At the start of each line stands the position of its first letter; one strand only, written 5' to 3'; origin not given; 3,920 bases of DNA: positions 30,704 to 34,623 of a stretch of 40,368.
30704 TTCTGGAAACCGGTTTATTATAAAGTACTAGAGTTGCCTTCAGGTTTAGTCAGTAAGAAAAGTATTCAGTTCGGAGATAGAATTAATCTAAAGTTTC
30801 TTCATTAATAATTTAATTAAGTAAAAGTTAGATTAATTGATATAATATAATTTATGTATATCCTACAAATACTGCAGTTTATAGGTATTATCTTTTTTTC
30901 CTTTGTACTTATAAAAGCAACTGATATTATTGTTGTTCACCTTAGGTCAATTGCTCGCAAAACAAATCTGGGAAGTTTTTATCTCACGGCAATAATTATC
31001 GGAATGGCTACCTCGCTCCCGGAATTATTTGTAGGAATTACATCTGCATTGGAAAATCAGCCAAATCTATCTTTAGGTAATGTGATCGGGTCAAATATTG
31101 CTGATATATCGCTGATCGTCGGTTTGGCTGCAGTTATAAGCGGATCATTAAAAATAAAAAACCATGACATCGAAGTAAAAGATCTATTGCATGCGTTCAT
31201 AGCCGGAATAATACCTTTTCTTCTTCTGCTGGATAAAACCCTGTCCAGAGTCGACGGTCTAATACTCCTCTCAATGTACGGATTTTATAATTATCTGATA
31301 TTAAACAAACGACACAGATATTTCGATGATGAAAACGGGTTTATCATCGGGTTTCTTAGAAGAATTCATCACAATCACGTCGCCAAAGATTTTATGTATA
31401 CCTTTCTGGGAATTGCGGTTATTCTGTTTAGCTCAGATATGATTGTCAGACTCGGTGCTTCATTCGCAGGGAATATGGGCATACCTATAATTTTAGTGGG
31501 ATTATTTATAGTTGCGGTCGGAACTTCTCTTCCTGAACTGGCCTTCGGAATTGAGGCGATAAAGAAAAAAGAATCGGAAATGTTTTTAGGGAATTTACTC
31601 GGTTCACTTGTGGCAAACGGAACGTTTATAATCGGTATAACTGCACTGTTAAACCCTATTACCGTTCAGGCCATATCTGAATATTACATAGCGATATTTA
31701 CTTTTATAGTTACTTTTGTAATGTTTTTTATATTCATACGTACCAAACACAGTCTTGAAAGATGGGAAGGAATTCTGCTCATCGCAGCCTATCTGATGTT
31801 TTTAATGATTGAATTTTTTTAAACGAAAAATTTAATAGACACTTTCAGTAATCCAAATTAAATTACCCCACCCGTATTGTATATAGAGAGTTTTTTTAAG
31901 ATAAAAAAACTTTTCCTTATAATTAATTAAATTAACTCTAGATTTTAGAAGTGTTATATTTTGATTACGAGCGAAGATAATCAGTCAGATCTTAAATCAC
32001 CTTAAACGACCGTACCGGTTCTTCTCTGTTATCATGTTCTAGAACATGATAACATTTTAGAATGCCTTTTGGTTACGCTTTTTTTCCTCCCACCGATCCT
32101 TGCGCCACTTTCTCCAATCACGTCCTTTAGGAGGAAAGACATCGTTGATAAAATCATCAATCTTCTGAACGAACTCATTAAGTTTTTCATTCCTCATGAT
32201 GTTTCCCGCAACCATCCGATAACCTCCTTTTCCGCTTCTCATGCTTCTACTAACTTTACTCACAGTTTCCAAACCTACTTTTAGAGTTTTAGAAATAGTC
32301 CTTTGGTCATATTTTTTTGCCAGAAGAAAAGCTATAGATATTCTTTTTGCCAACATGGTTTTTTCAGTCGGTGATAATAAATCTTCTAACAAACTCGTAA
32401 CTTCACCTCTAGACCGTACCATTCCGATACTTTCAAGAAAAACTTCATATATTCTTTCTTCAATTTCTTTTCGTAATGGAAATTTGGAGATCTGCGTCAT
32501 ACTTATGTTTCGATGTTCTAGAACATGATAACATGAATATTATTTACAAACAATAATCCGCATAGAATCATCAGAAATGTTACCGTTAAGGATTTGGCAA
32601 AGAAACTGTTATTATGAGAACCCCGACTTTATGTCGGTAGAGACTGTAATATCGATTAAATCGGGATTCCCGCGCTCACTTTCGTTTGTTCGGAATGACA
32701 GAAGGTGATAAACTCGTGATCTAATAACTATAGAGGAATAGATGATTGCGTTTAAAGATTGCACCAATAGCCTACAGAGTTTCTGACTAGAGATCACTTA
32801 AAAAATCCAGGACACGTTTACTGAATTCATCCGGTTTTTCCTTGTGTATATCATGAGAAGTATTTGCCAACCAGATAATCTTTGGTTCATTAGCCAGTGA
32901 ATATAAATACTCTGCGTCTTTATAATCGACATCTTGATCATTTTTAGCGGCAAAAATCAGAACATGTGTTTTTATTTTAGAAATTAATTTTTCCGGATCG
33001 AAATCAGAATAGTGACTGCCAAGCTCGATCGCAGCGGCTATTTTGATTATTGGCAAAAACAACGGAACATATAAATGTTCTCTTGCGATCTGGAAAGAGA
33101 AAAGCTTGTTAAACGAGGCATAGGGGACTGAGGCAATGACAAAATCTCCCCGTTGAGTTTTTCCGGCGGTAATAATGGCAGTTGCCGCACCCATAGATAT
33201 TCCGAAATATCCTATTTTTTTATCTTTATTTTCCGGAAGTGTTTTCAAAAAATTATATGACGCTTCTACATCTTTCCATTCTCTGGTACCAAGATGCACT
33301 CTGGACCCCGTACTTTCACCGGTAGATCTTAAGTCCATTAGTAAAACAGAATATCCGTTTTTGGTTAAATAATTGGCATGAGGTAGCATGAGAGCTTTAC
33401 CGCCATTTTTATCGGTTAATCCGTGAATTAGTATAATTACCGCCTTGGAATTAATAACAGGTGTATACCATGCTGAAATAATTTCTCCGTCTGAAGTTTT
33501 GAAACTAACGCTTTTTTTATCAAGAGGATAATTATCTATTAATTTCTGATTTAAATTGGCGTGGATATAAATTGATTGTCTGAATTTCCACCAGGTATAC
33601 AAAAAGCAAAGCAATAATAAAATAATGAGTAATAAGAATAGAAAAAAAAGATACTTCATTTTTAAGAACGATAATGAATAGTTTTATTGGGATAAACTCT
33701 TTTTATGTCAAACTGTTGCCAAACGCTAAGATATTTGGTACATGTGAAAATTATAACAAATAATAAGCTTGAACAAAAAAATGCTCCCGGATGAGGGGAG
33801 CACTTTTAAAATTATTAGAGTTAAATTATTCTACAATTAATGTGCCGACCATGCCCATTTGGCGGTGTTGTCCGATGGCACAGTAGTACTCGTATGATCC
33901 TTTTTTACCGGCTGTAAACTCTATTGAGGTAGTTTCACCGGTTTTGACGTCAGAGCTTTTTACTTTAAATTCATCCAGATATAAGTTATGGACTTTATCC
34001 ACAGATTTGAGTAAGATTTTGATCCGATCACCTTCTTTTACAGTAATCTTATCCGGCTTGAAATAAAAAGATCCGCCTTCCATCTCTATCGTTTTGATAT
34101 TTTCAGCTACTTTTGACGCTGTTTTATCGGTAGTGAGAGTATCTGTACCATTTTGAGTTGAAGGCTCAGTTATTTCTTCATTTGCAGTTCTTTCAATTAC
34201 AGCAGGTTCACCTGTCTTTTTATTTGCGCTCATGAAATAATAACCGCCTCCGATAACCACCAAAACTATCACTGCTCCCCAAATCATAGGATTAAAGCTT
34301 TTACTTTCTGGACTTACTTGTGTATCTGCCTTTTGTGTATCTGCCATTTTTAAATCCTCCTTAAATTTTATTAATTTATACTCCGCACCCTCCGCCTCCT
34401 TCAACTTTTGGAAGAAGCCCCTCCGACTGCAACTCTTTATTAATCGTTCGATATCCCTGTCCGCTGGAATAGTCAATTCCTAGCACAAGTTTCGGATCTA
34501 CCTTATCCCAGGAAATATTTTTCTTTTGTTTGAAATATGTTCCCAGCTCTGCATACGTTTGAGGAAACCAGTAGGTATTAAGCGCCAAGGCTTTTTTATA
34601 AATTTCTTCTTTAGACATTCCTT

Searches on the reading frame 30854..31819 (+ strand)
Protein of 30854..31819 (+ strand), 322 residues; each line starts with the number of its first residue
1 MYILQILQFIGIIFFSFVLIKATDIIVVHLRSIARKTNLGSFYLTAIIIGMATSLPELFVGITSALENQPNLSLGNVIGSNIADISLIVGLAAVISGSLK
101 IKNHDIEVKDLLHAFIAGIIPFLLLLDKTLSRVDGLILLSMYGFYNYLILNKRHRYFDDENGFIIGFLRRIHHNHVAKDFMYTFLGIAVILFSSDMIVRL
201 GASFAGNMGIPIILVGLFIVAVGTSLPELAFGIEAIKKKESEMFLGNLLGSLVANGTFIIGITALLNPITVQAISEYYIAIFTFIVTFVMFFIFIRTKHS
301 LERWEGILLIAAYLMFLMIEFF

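Call 26: search_protein_families(library=pfam, proteins=[window:30854-31819:+], max_evalue=0.00001)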
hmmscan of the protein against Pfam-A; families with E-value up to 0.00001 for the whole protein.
window:30854-31819:+ (322 aa): 1 family
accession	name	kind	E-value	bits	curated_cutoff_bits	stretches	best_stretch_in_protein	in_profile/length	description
PF01699.29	Na_Ca_ex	-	1.3e-47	162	24.9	2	9-149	3-149/151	Sodium/calcium exchanger protein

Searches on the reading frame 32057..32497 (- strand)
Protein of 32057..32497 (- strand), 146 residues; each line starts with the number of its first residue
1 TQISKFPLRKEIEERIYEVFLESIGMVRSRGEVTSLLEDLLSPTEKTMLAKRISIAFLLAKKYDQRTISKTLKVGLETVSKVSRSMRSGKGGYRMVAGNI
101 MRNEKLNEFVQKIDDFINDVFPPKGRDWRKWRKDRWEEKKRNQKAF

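Call 29: search_protein_families(library=pfam, proteins=[window:32057-32497:-], max_evalue=0.01)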
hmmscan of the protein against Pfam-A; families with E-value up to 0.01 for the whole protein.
window:32057-32497:- (146 aa): 1 family
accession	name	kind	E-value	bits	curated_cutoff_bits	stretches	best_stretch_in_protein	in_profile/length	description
PF01371.25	Trp_repressor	-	5.2e-14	52.5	27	1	18-96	4-83/88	Trp repressor protein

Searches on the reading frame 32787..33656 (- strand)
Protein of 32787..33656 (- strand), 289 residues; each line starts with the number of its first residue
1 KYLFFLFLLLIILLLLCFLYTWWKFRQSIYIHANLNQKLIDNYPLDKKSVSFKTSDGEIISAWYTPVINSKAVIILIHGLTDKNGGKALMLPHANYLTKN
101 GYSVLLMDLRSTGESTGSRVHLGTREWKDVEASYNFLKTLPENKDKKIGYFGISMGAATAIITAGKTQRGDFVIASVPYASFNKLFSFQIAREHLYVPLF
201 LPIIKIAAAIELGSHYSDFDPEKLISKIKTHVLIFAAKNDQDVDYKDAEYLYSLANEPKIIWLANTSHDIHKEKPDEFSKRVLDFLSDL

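Call 29: search_protein_families(library=pfam, proteins=[window:32787-33656:-], max_evalue=0.01)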
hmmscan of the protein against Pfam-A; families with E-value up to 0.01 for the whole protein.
window:32787-33656:- (289 aa): 9 families
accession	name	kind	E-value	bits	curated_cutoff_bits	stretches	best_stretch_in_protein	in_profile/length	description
PF12146.15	Hydrolase_4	-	1.6e-14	54.2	27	1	70-181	3-112/239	Serine aminopeptidase, S33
PF02129.25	Peptidase_S15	-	5.6e-10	39.8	23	1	90-181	41-131/262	X-Pro dipeptidyl-peptidase (S15 family)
PF00561.26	Abhydrolase_1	-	3.1e-07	30.8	25.8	1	73-166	2-89/245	alpha/beta hydrolase fold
PF00326.27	Peptidase_S9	-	3.2e-06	27.2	22.6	1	94-268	7-187/213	Prolyl oligopeptidase family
PF12697.13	Abhydrolase_6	-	3.8e-06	28.2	26.3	1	74-279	1-215/217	Alpha/beta hydrolase family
PF01738.24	DLH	-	3.6e-05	23.9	21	1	127-247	78-161/217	Dienelactone hydrolase family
PF05448.18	AXE1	-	4e-05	23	21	0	129-241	159-275/321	Acetyl xylan esterase (AXE1)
PF20434.5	BD-FAE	-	0.00045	20.2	26.8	0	71-170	13-113/215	BD-FAE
PF08840.17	BAAT_C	-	0.0042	17.6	20.9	0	131-173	7-49/210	BAAT / Acyl-CoA thioester hydrolase C terminal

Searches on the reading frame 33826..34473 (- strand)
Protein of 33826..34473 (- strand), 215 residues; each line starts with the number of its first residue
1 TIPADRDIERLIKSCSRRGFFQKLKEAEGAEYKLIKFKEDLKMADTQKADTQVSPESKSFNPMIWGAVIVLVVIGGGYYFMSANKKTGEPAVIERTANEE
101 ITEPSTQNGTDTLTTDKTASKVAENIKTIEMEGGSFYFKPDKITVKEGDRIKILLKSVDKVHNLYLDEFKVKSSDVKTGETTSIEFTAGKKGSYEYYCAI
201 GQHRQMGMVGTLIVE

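Call 29: search_protein_families(library=pfam, proteins=[window:33826-34473:-], max_evalue=0.01)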
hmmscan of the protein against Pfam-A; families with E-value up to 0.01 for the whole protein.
window:33826-34473:- (215 aa): 4 families
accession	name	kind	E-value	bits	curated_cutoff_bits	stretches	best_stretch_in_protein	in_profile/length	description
PF00127.26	Copper-bind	-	9.1e-12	45.7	21.2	1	129-215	5-99/99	Copper binding proteins, plastocyanin/azurin family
PF13473.12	Cupredoxin_1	-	9.9e-12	45.3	27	1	120-214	14-104/104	Cupredoxin-like domain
PF07731.20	Cu-oxidase_2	-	2.6e-05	24.5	20.4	1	175-215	94-134/137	Multicopper oxidase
PF07732.21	Cu-oxidase_3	-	0.0045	17.5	21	0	172-215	71-115/119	Multicopper oxidase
